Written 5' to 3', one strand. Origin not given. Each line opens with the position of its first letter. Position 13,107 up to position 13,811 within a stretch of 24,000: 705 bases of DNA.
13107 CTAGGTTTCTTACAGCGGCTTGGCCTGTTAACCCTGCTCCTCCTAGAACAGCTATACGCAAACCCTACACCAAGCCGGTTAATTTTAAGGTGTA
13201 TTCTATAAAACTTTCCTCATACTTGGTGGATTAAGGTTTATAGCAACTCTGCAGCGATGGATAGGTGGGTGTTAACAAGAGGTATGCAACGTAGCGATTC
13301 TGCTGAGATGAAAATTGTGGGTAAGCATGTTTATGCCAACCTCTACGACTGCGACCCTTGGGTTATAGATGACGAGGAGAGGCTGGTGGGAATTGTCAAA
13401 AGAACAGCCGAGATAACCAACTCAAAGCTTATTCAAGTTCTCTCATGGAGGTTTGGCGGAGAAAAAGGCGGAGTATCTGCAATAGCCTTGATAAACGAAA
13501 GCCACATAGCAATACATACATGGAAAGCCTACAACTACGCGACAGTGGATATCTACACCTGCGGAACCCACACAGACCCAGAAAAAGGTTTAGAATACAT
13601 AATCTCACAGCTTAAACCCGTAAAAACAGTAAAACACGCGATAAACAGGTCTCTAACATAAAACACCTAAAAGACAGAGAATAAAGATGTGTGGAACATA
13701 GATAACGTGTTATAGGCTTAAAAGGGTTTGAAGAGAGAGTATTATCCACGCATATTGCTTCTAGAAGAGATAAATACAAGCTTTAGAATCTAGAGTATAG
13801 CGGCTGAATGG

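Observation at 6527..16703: Polyamine-type enzyme core with an unusual gene set: two SDH/CASDH-like reductases, a pyruvoyl decarboxylase and two class-III aminotransferases, ringed by three Pot-type importers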

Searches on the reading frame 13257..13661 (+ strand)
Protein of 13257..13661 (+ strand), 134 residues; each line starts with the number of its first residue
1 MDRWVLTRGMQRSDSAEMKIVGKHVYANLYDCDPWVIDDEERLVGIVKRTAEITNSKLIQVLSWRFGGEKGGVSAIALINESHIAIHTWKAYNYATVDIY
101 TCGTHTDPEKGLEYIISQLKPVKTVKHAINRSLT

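Call 4: search_protein_families(library=pfam, proteins=[window:13257-13661:+], max_evalue=0.01)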
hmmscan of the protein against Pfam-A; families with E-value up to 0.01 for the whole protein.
window:13257-13661:+ (134 aa): 1 family
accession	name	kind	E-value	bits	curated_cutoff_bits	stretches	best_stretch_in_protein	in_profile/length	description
PF02675.21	AdoMet_dc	-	3.7e-33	114.5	25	1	24-131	1-106/107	S-adenosylmethionine decarboxylase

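Call 5: search_protein_families(library=ncbifam, proteins=[window:13257-13661:+], max_evalue=0.01)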
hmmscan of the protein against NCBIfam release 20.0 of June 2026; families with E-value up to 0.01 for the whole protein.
window:13257-13661:+ (134 aa): 1 family
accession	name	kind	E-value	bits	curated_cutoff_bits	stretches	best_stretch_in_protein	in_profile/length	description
TIGR03330.1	SAM_DCase_Bsu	equivalog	8.5e-35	119.5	75.65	1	19-132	1-112/112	adenosylmethionine decarboxylase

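Call 8: search_solved_structures(query=window:13257-13661:+, max_evalue=0.001, show_alignments=2)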
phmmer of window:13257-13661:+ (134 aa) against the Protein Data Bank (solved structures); distinct sequences matched with E-value up to 0.001: 5.
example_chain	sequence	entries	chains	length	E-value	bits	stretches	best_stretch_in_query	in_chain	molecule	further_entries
1vr7_A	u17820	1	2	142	1.5e-19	73.4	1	17-127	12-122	S-adenosylmethionine decarboxylase proenzyme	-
1tlu_A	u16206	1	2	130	3.3e-19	72.3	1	18-127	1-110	S-adenosylmethionine decarboxylase proenzyme, AdoMetDC, SamDC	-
1tmi_A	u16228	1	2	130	8.7e-19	71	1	18-127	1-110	S-adenosylmethionine decarboxylase proenzyme, AdoMetDC, SamDC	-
2iii_A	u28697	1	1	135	3.3e-17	65.9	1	19-131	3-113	S-adenosylmethionine decarboxylase proenzyme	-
3iwb_A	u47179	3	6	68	6.4e-09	39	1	83-127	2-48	S-adenosylmethionine decarboxylase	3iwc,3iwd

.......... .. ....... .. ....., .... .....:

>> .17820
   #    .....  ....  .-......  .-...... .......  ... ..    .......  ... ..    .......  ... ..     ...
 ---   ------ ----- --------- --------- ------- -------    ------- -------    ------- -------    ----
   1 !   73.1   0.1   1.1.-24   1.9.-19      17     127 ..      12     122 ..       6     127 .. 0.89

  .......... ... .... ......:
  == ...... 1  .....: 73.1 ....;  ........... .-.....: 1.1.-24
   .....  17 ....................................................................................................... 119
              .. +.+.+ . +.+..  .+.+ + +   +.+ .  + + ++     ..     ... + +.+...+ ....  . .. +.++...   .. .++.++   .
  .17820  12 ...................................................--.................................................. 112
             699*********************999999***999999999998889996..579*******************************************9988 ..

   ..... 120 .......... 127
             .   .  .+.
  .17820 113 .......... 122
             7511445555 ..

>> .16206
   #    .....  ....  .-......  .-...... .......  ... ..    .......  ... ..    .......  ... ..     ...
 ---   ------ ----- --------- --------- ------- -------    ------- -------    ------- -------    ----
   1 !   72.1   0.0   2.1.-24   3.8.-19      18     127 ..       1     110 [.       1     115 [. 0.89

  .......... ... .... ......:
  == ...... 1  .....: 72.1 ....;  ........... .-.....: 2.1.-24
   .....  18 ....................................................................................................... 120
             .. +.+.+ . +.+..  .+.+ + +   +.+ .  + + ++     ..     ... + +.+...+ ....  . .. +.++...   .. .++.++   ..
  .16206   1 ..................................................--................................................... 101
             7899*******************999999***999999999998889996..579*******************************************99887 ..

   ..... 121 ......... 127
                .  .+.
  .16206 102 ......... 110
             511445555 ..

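Call 27: find_homologous_proteins(query=window:13257-13661:+, max_evalue=0.00001)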
Query window:13257-13661:+ (134 aa): 147 proteins with E <= 0.00001 among 157 candidates; the best 120 are listed.
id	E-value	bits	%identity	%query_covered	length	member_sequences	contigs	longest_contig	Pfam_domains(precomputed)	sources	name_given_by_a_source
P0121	1.4e-81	289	100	97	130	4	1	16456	PF02675.22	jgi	-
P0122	3.4e-58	213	75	93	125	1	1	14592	PF02675.22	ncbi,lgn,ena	-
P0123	1.6e-57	211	71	93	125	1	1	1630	PF02675.22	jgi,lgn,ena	-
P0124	5.8e-54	199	67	93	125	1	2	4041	PF02675.22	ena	-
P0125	4.0e-46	174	58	93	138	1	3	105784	PF02675.22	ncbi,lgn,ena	-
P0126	9.5e-41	157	63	85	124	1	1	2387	PF02675.22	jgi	-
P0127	1.1e-40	156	60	85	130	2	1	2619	PF02675.22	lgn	-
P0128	7.2e-40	154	58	90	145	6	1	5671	PF02675.22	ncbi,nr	ncbi:adenosylmethionine decarboxylase [Candidatus Nezhaarchaeota archaeon WYZ-LMO7]|nr:MAG: adenosyl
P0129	7.5e-40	154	57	92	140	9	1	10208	PF02675.22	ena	-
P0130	1.1e-39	153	57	89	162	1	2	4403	PF02675.22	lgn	-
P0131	1.3e-39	153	56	85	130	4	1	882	PF02675.22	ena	-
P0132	2.8e-39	152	57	87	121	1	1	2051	PF02675.22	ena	-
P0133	7.5e-39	151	57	91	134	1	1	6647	PF02675.22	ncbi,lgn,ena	-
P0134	1.2e-38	150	51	95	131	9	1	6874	PF02675.22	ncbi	ncbi:MAG: adenosylmethionine decarboxylase, partial [Candidatus Caldarchaeum sp.]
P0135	1.6e-38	149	60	85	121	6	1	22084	PF02675.22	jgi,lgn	-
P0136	1.8e-38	149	59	85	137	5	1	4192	PF02675.22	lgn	-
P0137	1.9e-38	149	55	89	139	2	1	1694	PF02675.22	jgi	jgi:S-adenosylmethionine decarboxylase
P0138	2.9e-38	149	56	92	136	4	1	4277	PF02675.22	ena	-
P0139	6.1e-38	148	51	92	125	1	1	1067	PF02675.22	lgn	-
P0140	6.4e-38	148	57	87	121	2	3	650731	PF02675.22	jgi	jgi:S-adenosylmethionine decarboxylase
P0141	1.0e-37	147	61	80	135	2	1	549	PF02675.22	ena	-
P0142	1.7e-37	146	59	85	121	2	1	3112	PF02675.22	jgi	-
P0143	2.0e-37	146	58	84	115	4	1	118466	PF02675.22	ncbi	-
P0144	3.4e-37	145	56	85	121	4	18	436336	PF02675.22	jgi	jgi:S-adenosylmethionine decarboxylase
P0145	3.7e-37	145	58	85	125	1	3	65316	PF02675.22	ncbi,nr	ncbi:MAG: adenosylmethionine decarboxylase [Candidatus Methanomethyliaceae archaeon]|nr:adenosylmeth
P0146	4.4e-37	145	56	88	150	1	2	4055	PF02675.22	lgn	-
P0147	7.7e-37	144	60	85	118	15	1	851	PF02675.22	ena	-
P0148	7.8e-37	144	54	92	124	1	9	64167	PF02675.22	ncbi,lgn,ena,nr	ncbi:MAG: adenosylmethionine decarboxylase [Candidatus Methanomethylicia archaeon]|nr:adenosylmethio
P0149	9.1e-37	144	56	87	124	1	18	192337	PF02675.22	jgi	jgi:S-adenosylmethionine decarboxylase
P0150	1.0e-36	144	51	95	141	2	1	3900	PF02675.22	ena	-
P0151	1.3e-36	143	54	92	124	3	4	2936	PF02675.22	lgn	-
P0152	1.5e-36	143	52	93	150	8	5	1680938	PF02675.22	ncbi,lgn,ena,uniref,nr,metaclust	ncbi:S-adenosylmethionine decarboxylase [Candidatus Caldarchaeum subterraneum]|uniref:S-adenosylmeth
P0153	1.7e-36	143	54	92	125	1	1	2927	PF02675.22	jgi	-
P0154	1.8e-36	143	53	92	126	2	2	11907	PF02675.22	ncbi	ncbi:MAG: adenosylmethionine decarboxylase [Candidatus Micrarchaeia archaeon]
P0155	3.4e-36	142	55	86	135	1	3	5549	PF02675.22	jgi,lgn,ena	-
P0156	5.4e-36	141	51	92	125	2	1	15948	PF02675.22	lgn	-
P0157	6.0e-36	141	51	95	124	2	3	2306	PF02675.22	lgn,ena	-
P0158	8.3e-36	141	51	92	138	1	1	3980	PF02675.22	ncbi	-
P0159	9.1e-36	141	48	95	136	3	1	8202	PF02675.22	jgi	-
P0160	1.1e-35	140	50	92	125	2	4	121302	PF02675.22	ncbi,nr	ncbi:MAG: adenosylmethionine decarboxylase [Candidatus Caldarchaeum sp.]|nr:adenosylmethionine decar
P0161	1.3e-35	140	55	84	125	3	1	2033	PF02675.22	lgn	-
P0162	2.0e-35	139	48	92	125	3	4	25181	PF02675.22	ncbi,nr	ncbi:MAG: adenosylmethionine decarboxylase [Candidatus Caldarchaeum sp.]|nr:adenosylmethionine decar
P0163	2.3e-35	139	54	85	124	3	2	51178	PF02675.22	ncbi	-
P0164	2.3e-35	139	57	85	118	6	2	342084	PF02675.22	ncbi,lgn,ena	-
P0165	2.4e-35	139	54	86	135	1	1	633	PF02675.22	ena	-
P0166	2.5e-35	139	52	92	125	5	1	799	PF02675.22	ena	-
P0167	6.5e-35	138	54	86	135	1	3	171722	PF02675.22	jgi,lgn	jgi:S-adenosylmethionine decarboxylase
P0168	6.7e-35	138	55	87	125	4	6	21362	PF02675.22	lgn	-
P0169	1.0e-34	137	57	85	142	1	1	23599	PF02675.22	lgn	-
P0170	1.2e-34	137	57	89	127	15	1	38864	PF02675.22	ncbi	ncbi:MAG: adenosylmethionine decarboxylase [Candidatus Aenigmatarchaeota archaeon]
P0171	1.3e-34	137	55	88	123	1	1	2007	PF02675.22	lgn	-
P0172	1.3e-34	137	55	93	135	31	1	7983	PF02675.22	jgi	jgi:S-adenosylmethionine decarboxylase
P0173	1.4e-34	137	59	77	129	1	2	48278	PF02675.22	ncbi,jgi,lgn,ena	-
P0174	1.5e-34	137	58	85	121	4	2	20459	PF02675.22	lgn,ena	-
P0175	1.8e-34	136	58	79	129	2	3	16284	PF02675.22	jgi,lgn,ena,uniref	uniref:S-adenosylmethionine decarboxylase proenzyme n=1 Tax=Thermofilum pendens TaxID=2269 RepID=A0A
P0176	1.8e-34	136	50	93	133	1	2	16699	PF02675.22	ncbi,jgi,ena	-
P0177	1.9e-34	136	59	77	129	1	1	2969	PF02675.22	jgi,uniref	uniref:S-adenosylmethionine decarboxylase proenzyme n=1 Tax=Thermofilum pendens TaxID=2269 RepID=A0A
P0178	2.5e-34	136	54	87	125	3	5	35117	PF02675.22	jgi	jgi:S-adenosylmethionine decarboxylase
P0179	2.5e-34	136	59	77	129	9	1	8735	PF02675.22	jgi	jgi:S-adenosylmethionine decarboxylase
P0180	3.6e-34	135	57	85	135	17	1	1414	PF02675.22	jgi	jgi:S-adenosylmethionine decarboxylase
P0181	4.6e-34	135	55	87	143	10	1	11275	PF02675.22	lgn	-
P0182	4.7e-34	135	51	92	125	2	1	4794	PF02675.22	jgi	jgi:S-adenosylmethionine decarboxylase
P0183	4.8e-34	135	53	87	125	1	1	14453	PF02675.22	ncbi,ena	-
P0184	4.9e-34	135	57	84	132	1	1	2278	PF02675.22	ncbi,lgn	-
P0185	6.1e-34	135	50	92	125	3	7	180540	PF02675.22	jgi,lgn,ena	-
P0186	6.4e-34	135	50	92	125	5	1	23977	PF02675.22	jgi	jgi:S-adenosylmethionine decarboxylase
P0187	6.7e-34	135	50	92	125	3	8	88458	PF02675.22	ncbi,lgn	ncbi:MAG: adenosylmethionine decarboxylase [Candidatus Caldarchaeum sp.]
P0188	9.6e-34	134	53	84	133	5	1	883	PF02675.22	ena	-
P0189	1.1e-33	134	57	84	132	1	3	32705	PF02675.22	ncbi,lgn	ncbi:MAG: adenosylmethionine decarboxylase [Sulfolobales archaeon]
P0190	2.3e-33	133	56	90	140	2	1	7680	PF02675.22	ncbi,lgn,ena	-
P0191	2.4e-33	133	50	92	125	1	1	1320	PF02675.22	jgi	jgi:S-adenosylmethionine decarboxylase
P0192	2.5e-33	133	56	81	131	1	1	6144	PF02675.22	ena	-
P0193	3.1e-33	132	50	92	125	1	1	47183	PF02675.22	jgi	jgi:S-adenosylmethionine decarboxylase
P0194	3.1e-33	132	50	92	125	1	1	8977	PF02675.22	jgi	jgi:S-adenosylmethionine decarboxylase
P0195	3.4e-33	132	53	84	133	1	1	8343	PF02675.22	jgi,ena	-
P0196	3.9e-33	132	54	86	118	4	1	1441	PF02675.22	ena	-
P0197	4.6e-33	132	60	76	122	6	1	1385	PF02675.22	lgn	-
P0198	4.6e-33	132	50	92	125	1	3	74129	PF02675.22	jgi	jgi:S-adenosylmethionine decarboxylase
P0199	4.9e-33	132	54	86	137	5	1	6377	PF02675.22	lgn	-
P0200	4.9e-33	132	54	84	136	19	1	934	PF02675.22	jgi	jgi:S-adenosylmethionine decarboxylase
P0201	5.3e-33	132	58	76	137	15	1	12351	PF02675.22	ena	-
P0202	6.4e-33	131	50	92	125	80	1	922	PF02675.22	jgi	jgi:S-adenosylmethionine decarboxylase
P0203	6.4e-33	131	56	78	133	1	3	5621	PF02675.22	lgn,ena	-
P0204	6.8e-33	131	54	84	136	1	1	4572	PF02675.22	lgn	-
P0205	1.0e-32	131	48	92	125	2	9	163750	PF02675.22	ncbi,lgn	ncbi:MAG: adenosylmethionine decarboxylase [Candidatus Caldarchaeum sp.]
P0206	1.1e-32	131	52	94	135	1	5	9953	PF02675.22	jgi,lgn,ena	jgi:S-adenosylmethionine decarboxylase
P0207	1.2e-32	130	60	76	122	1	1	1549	PF02675.22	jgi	-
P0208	1.4e-32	130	49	95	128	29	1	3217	PF02675.22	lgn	-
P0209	1.6e-32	130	55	84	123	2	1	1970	PF02675.22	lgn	-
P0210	1.7e-32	130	60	76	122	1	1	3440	PF02675.22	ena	-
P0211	2.5e-32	129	56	84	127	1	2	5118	PF02675.22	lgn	-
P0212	2.6e-32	129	49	85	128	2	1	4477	PF02675.22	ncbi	-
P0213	3.2e-32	129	50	78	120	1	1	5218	PF02675.22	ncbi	-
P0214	3.6e-32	129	59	76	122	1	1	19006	PF02675.22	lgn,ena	-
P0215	3.8e-32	129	53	88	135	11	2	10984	PF02675.22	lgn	-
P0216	4.2e-32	129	51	78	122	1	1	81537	PF02675.22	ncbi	-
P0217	4.5e-32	129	59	76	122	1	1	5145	PF02675.22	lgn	-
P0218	5.2e-32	128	47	91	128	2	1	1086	PF02675.22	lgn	-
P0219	5.3e-32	128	51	90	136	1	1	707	PF02675.22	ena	-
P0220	5.7e-32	128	53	85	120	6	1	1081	PF02675.22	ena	-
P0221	7.2e-32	128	48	95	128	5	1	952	PF02675.22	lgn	-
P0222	7.8e-32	128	48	91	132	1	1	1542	PF02675.22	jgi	jgi:S-adenosylmethionine decarboxylase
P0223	7.9e-32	128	49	93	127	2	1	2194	PF02675.22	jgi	jgi:S-adenosylmethionine decarboxylase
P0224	8.0e-32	128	46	91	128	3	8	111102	PF02675.22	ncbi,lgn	-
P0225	9.8e-32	128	50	84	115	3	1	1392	PF02675.22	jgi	-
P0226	1.2e-31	127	57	76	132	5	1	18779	PF02675.22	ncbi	ncbi:MAG: adenosylmethionine decarboxylase [Thermofilum sp.]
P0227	1.7e-31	127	50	85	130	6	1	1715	PF02675.22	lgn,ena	-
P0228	1.9e-31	127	53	86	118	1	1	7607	PF02675.22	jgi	-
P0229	2.1e-31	126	49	85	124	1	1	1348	PF02675.22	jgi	-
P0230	2.1e-31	126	54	84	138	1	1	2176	PF02675.22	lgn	-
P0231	7.2e-31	125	46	95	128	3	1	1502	PF02675.22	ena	-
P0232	8.4e-31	124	51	87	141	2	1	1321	PF02675.22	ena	-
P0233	9.1e-31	124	54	84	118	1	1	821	PF02675.22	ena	-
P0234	1.5e-30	124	55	78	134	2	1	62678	PF02675.22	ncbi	-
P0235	1.7e-30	123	54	84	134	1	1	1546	PF02675.22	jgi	jgi:S-adenosylmethionine decarboxylase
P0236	1.9e-30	123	55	84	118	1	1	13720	PF02675.22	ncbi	-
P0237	2.7e-30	123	50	92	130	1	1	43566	PF02675.22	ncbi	-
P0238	4.1e-30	122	53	84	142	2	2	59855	PF02675.22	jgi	-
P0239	4.4e-30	122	50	89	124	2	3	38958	PF02675.22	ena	-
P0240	5.3e-30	122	54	84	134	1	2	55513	PF02675.22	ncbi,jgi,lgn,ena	-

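Call 33: find_encoding_contigs(protein=P0122, flank=8000, max_places=2)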
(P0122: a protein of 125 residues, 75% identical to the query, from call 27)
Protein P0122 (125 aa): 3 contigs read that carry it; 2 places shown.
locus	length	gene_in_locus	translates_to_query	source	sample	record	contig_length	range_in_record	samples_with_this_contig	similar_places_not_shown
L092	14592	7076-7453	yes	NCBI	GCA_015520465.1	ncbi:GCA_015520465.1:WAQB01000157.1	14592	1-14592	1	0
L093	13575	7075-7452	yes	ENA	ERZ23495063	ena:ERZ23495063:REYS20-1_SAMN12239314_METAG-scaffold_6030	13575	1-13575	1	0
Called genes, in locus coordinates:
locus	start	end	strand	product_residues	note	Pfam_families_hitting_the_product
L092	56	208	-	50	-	PF05168:HEPN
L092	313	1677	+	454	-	PF00202:Aminotran_3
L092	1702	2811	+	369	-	PF00005:ABC_tran, PF08402:TOBE_2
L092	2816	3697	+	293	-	PF00528:BPD_transp_1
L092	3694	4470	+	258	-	PF00528:BPD_transp_1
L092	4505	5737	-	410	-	PF01547:SBP_bac_1, PF13416:SBP_bac_8, PF13343:SBP_bac_6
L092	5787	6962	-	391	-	PF01073:3Beta_HSD, PF01118:Semialdhyde_dh (weak), PF03435:Sacchrp_dh_NADP, PF16653:Sacchrp_dh_C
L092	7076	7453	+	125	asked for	PF02675:AdoMet_dc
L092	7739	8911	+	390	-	PF03435:Sacchrp_dh_NADP, PF16653:Sacchrp_dh_C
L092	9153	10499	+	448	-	PF00202:Aminotran_3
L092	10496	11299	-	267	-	PF00528:BPD_transp_1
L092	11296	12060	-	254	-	PF00528:BPD_transp_1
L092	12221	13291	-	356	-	PF00005:ABC_tran, PF17912:OB_MalK (faint), PF08402:TOBE_2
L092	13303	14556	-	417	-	PF13416:SBP_bac_8, PF13343:SBP_bac_6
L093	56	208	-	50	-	PF05168:HEPN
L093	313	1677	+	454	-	PF00202:Aminotran_3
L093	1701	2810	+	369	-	PF00005:ABC_tran, PF08402:TOBE_2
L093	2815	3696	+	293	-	PF00528:BPD_transp_1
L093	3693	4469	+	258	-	PF00528:BPD_transp_1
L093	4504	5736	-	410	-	PF01547:SBP_bac_1, PF13416:SBP_bac_8, PF13343:SBP_bac_6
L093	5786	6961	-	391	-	PF01073:3Beta_HSD, PF01118:Semialdhyde_dh (weak), PF03435:Sacchrp_dh_NADP, PF16653:Sacchrp_dh_C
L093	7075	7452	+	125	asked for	PF02675:AdoMet_dc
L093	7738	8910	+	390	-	PF03435:Sacchrp_dh_NADP, PF16653:Sacchrp_dh_C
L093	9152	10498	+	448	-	PF00202:Aminotran_3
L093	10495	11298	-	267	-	PF00528:BPD_transp_1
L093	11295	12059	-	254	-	PF00528:BPD_transp_1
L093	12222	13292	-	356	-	PF00005:ABC_tran, PF17912:OB_MalK (faint), PF08402:TOBE_2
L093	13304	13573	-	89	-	?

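Call 34: find_encoding_contigs(protein=P0152, flank=6000, max_places=1)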
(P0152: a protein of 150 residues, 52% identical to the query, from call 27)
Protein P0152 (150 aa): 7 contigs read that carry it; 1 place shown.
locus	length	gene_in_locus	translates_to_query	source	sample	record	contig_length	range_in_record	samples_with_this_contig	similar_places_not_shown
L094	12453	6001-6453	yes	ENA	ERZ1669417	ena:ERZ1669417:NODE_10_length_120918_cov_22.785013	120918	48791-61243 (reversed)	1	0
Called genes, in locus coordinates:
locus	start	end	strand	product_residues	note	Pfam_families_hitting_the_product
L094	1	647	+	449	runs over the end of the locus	PF01546:Peptidase_M20, PF07687:M20_dimer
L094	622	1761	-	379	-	PF01134:GIDA (weak), PF01266:DAO (faint), PF01494:FAD_binding_3, PF03486:HI0933_like (faint), PF07992:Pyr_redox_2, PF12831:FAD_oxidored, PF13450:NAD_binding_8 (weak), PF22578:GGR_cat, +2 more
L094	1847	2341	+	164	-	PF00163:Ribosomal_S4 (weak), PF01479:S4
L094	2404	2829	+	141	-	PF00411:Ribosomal_S11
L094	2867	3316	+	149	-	PF01967:MoaC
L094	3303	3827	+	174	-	PF00994:MoCF_biosynth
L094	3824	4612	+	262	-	PF23023:Anti-Pycsar_Apyc1, PF00753:Lactamase_B, PF12706:Lactamase_B_2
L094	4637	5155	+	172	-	PF06559:DCD_N (faint), PF22769:DCD, PF00692:dUTPase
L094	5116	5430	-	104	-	PF02597:ThiS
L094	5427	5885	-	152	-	PF02391:MoaE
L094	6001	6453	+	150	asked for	PF02675:AdoMet_dc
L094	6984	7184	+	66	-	-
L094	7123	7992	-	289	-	PF00294:PfkB (faint)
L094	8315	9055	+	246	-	PF04055:Radical_SAM, PF08608:Wyosine_form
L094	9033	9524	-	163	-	PF04677:CwfJ_C_1 (weak), PF11969:DcpS_C, PF01230:HIT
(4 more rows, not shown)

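Call 35: find_encoding_contigs(protein=P0125, flank=8000, max_places=1)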
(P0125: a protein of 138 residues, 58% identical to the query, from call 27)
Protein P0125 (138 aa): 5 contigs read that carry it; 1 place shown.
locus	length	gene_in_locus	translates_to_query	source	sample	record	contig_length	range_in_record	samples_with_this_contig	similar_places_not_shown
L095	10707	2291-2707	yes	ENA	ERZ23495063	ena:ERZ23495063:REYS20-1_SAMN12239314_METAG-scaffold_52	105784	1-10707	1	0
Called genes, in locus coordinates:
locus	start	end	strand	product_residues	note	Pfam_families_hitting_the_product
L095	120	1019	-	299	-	PF00089:Trypsin (weak)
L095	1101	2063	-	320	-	PF01113:DapB_N, PF03435:Sacchrp_dh_NADP (weak), PF19328:DAP_DH_C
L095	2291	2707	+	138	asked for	PF02675:AdoMet_dc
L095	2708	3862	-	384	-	PF02515:CoA_transf_3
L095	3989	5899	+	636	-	PF01855:POR_N, PF02775:TPP_enzyme_C, PF12797:Fer4_2 (faint)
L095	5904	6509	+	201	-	PF01558:POR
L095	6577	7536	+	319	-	PF01558:POR, PF00037:Fer4 (weak), PF12797:Fer4_2 (faint), PF13237:Fer4_10 (weak), PF14697:Fer4_21, PF12838:Fer4_7 (weak), PF12837:Fer4_6 (weak)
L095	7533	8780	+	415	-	PF01855:POR_N, PF17147:PFOR_II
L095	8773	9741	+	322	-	PF02775:TPP_enzyme_C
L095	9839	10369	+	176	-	PF00127:Copper-bind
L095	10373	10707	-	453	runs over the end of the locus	PF00202:Aminotran_3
